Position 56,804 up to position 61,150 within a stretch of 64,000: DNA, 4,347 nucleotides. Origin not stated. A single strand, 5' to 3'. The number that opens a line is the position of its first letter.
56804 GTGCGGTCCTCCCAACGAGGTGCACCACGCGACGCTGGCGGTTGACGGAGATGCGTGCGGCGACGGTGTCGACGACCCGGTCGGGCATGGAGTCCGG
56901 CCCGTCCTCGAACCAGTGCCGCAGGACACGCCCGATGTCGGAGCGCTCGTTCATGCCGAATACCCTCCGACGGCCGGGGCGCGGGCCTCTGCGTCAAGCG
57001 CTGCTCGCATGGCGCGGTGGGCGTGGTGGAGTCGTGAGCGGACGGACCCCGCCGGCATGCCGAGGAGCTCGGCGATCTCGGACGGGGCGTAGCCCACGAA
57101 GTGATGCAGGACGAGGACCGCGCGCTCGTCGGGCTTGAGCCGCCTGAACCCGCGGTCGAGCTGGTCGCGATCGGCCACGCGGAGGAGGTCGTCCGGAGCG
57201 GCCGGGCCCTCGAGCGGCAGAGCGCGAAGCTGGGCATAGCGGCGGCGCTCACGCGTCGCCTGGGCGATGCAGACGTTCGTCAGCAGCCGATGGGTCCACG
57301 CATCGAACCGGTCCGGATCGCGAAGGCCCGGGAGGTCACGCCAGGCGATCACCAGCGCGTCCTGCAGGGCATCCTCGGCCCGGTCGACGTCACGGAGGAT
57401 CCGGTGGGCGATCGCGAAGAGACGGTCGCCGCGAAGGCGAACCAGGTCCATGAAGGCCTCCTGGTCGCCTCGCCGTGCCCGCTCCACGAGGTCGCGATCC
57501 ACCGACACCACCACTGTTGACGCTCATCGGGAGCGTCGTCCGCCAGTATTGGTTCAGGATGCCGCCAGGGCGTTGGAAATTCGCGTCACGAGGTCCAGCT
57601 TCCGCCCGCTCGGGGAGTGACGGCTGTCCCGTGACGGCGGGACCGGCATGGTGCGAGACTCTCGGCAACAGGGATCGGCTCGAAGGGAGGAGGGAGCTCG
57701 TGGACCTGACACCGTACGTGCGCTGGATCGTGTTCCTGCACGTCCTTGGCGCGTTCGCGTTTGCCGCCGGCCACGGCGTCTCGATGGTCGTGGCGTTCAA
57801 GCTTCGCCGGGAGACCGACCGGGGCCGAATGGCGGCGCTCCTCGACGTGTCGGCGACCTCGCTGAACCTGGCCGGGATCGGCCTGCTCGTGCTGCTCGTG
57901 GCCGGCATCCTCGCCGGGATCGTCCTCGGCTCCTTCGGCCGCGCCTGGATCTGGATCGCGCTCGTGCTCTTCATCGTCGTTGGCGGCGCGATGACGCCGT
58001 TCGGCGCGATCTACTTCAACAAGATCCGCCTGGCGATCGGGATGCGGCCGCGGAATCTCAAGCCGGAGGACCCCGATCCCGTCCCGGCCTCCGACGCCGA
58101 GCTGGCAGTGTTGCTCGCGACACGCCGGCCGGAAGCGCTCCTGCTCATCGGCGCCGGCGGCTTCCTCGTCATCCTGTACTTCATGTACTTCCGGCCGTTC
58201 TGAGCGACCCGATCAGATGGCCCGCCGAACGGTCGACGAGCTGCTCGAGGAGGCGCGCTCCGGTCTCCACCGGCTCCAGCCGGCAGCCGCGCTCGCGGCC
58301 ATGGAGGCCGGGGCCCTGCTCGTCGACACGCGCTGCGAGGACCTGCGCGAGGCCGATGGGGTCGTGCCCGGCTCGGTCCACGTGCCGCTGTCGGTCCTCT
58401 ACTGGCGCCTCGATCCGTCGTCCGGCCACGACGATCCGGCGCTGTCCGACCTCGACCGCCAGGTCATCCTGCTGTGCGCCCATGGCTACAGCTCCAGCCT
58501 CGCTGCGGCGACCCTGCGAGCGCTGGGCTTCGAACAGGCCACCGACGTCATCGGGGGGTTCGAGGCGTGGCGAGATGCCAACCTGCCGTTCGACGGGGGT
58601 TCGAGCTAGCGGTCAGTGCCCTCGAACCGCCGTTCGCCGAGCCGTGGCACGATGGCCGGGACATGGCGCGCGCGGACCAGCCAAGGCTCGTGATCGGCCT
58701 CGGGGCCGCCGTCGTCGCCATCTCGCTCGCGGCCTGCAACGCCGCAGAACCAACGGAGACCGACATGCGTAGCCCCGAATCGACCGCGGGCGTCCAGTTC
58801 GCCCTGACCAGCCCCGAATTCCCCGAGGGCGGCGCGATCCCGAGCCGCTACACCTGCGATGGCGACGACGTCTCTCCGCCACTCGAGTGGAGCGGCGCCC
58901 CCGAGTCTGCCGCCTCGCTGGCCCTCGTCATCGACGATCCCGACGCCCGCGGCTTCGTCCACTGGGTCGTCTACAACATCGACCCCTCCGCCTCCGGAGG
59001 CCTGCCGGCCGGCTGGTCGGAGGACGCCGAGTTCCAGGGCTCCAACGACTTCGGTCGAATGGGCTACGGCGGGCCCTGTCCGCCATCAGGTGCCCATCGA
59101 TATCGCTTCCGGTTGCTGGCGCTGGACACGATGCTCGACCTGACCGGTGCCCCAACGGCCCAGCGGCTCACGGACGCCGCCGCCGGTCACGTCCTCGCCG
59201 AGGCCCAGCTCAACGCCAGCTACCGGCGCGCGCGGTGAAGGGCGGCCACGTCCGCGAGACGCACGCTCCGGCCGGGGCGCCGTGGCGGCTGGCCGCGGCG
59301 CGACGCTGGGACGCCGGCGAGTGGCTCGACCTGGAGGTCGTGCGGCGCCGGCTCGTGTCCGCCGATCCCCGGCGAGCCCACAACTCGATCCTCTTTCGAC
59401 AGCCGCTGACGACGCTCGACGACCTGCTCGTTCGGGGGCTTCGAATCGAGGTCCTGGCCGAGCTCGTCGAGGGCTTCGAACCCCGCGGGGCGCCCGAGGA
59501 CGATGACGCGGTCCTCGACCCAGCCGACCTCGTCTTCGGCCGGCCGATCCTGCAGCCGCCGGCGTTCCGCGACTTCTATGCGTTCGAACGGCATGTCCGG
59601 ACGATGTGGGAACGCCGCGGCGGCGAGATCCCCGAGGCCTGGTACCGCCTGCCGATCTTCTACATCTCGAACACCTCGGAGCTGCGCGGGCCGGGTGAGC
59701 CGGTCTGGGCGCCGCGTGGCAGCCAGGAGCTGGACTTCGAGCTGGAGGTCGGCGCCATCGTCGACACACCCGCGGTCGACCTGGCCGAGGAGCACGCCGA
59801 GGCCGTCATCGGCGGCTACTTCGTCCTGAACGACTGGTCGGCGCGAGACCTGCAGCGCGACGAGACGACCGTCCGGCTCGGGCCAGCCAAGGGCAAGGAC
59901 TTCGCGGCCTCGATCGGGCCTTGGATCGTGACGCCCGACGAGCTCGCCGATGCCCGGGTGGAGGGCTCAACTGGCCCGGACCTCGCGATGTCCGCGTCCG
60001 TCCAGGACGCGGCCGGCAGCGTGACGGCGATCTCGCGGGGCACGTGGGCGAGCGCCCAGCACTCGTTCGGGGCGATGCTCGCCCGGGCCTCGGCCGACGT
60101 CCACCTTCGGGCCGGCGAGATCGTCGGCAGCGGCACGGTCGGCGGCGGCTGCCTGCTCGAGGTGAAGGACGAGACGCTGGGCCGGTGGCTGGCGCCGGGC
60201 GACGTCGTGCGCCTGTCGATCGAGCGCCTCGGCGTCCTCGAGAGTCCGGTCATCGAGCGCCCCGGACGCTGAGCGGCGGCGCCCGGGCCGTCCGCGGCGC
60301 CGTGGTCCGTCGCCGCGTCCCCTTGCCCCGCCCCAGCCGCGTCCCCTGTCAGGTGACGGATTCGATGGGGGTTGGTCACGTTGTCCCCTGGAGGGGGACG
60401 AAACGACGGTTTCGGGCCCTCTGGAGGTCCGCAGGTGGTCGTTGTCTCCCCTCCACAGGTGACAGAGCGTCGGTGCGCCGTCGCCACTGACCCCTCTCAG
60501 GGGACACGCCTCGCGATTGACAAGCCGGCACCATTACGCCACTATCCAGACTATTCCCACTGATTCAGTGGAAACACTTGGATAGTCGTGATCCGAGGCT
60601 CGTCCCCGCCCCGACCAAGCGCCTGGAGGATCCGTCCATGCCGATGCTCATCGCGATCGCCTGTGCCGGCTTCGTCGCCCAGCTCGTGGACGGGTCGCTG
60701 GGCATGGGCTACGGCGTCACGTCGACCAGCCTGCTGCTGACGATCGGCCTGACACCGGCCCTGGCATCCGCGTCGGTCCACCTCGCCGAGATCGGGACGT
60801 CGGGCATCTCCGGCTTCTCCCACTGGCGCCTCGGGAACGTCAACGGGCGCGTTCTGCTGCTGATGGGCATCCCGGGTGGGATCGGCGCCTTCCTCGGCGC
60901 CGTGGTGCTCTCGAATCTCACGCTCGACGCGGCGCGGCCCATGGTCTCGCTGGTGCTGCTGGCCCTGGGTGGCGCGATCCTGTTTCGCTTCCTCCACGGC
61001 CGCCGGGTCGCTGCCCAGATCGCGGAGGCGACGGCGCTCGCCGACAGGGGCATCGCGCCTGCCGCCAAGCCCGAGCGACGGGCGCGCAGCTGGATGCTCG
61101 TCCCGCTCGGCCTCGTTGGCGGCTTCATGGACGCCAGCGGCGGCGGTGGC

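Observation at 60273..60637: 365-nt leader of the TauE/SafE exporter is packed with degenerate tandem palindromes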

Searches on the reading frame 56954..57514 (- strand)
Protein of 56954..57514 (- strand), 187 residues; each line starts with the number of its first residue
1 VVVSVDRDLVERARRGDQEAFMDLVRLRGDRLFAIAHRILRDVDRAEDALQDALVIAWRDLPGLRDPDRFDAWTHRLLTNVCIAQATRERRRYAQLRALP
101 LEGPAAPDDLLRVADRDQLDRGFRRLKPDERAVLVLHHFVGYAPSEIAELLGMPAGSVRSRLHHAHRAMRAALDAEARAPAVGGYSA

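Call 13: search_protein_families(library=pfam, proteins=[window:56954-57514:-])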
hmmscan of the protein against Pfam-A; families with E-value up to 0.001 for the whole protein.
window:56954-57514:- (187 aa): 4 families
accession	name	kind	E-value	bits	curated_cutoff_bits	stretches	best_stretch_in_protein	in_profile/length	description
PF08281.18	Sigma70_r4_2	-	3.7e-12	46.1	25.7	1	117-167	2-52/54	Sigma-70, region 4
PF04542.20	Sigma70_r2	-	3.5e-11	43.2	24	1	24-92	1-71/71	Sigma-70 region 2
PF04545.22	Sigma70_r4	-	1.6e-08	34.3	24.1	1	124-170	3-49/50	Sigma-70, region 4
PF07638.17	Sigma70_ECF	-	3.7e-06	27.4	21.1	1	8-173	6-183/185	ECF sigma factor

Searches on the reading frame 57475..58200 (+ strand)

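Call 13: search_protein_families(library=pfam, proteins=[window:57475-58200:+])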
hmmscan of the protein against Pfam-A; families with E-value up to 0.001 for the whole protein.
window:57475-58200:+ (242 aa): 1 family
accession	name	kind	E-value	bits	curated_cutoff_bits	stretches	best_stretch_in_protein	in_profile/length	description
PF10027.14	DUF2269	-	0.00028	21.4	28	1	85-176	3-96/150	Predicted integral membrane protein (DUF2269)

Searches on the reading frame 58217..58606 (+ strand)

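Call 13: search_protein_families(library=pfam, proteins=[window:58217-58606:+])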
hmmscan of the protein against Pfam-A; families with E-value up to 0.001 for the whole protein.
window:58217-58606:+ (130 aa): 1 family
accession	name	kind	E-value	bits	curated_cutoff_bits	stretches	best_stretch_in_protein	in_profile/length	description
PF00581.25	Rhodanese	-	1.4e-12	48.3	22.2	1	23-120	3-101/102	Rhodanese-like domain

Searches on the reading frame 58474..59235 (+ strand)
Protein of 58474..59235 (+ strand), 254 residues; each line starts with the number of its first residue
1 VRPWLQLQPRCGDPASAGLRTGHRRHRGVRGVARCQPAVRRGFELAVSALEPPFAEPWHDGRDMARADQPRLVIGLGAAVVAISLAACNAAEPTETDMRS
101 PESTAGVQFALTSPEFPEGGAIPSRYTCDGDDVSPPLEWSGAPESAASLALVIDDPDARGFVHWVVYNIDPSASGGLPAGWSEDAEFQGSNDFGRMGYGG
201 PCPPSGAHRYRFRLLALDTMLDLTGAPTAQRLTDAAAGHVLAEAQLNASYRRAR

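Call 13: search_protein_families(library=pfam, proteins=[window:58474-59235:+])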
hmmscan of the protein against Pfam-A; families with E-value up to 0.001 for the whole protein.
window:58474-59235:+ (254 aa): 1 family
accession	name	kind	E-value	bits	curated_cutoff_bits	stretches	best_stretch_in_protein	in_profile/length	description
PF01161.25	PBP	-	3.7e-39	134.6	24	1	122-250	2-135/135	Phosphatidylethanolamine-binding protein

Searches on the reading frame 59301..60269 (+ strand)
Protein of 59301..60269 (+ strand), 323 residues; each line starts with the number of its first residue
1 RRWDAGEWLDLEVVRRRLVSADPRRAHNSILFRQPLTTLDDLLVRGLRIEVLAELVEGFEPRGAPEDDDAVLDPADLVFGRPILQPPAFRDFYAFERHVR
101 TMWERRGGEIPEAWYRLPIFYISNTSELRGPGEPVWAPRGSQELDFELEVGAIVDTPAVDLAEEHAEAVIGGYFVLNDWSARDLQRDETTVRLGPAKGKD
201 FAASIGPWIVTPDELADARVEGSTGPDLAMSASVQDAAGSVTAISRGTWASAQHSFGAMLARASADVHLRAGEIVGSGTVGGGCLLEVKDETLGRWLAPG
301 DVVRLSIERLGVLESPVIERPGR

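Call 13: search_protein_families(library=pfam, proteins=[window:59301-60269:+])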
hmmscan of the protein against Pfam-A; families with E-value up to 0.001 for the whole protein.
window:59301-60269:+ (323 aa): 1 family
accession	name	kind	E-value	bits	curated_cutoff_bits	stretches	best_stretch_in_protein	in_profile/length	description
PF01557.24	FAA_hydrolase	-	1.3e-44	152.8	23.9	1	89-317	3-213/214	Fumarylacetoacetate (FAA) hydrolase C-terminal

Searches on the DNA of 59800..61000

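Call 3: search_rna_families(source=window, start=59800, end=61000, threshold=evalue, max_evalue=10, show_alignments=3)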
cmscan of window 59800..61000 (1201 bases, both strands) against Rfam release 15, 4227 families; matches with E-value up to 10: 6.
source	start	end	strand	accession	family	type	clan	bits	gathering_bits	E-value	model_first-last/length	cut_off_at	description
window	60749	60789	+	RF01333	CRISPR-DR20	Gene; CRISPR;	-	21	42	0.18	1-36/36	no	CRISPR RNA direct repeat element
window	60148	60203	+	RF00312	snoZ206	Gene; snRNA; snoRNA; CD-box;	-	19.2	50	1.4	1-129/129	no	Small nucleolar RNA Z206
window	60344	60360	-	RF02044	CDKN2B-AS_2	Gene; lncRNA;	-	14.5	50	3.6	1-46/46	no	CDKN2B antisense RNA 1 convserved region 2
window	60753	60814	-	RF01142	sR19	Gene; snRNA; snoRNA; CD-box;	-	13.1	45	2.8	1-63/63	no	Small nucleolar RNA sR19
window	60323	60443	-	RF00379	c-di-AMP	Cis-reg; riboswitch;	-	12.4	38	7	1-134/134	no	c-di-AMP riboswitch aptamer (ydaO/yuaA leader)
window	60636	60702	-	RF00495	IRES_Hsp70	Cis-reg; IRES;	-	9.8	80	9.4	1-216/216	no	Heat shock protein 70 (Hsp70) internal ribosome entry site (IRES)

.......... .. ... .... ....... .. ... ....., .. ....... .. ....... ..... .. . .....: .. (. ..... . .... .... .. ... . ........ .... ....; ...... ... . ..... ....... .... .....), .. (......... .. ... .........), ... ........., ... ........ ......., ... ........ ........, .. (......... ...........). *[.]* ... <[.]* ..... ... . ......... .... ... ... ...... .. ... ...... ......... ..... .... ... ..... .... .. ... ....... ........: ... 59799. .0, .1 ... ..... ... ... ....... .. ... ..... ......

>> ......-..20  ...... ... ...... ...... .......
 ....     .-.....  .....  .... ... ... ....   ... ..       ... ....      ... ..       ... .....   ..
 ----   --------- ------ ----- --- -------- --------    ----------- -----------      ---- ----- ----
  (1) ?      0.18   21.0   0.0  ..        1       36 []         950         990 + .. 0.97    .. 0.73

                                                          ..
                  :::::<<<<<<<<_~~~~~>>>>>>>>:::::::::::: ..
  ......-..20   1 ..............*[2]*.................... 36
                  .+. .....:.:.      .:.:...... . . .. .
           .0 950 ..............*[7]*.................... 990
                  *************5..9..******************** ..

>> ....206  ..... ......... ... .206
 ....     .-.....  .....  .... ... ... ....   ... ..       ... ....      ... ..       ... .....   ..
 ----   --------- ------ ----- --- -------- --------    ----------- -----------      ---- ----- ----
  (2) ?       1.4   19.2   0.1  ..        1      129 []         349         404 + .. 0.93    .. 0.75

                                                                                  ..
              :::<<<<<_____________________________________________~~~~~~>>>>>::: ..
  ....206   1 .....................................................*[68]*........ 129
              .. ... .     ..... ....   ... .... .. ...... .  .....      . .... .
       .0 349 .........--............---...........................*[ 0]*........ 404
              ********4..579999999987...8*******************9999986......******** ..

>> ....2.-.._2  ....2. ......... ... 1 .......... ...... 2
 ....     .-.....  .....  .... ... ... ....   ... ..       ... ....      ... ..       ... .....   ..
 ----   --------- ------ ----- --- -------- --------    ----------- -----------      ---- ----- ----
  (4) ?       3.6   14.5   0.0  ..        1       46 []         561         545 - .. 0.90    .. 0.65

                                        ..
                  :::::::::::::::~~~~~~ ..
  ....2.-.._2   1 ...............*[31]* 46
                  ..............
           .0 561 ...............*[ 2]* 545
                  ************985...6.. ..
